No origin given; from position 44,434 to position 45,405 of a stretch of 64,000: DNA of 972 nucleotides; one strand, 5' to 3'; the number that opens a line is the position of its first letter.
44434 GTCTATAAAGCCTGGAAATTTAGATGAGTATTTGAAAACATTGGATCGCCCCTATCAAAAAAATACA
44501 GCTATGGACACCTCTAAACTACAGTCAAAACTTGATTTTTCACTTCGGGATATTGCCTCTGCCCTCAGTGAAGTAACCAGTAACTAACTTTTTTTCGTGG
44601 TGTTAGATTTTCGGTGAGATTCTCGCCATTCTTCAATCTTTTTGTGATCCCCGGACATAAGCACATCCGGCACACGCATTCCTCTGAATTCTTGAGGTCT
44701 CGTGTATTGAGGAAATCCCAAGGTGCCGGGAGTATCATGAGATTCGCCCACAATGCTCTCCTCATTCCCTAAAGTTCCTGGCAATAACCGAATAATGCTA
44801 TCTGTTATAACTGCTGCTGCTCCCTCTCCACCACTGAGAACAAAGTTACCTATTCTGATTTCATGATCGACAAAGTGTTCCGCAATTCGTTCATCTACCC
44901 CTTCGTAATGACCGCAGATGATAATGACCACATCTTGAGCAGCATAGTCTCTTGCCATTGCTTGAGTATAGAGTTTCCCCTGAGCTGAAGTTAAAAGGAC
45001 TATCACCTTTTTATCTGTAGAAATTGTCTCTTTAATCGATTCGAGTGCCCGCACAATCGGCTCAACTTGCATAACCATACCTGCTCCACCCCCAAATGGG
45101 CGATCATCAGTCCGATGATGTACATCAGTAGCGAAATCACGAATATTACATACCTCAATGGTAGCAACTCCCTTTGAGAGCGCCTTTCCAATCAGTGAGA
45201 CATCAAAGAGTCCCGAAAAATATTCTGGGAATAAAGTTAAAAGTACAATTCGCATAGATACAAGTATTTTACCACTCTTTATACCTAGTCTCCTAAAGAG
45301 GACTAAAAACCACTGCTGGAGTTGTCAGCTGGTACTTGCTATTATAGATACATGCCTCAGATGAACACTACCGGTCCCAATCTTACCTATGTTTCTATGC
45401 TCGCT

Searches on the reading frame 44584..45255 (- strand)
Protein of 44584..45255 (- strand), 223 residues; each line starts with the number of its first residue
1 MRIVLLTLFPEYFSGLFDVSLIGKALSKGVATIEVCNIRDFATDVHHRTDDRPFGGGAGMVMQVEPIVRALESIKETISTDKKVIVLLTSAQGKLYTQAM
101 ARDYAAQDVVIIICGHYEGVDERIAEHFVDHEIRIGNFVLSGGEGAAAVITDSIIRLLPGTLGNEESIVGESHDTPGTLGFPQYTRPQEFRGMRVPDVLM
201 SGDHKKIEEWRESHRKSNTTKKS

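Call 56: search_protein_families(library=pfam, proteins=[window:44584-45255:-], max_evalue=0.001)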
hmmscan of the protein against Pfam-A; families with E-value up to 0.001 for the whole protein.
window:44584-45255:- (223 aa): 1 family
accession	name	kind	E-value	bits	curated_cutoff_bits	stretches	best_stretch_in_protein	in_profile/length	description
PF01746.26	tRNA_m1G_MT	-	1.9e-50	171.8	27.3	1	23-221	2-192/195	tRNA (Guanine-1)-methyltransferase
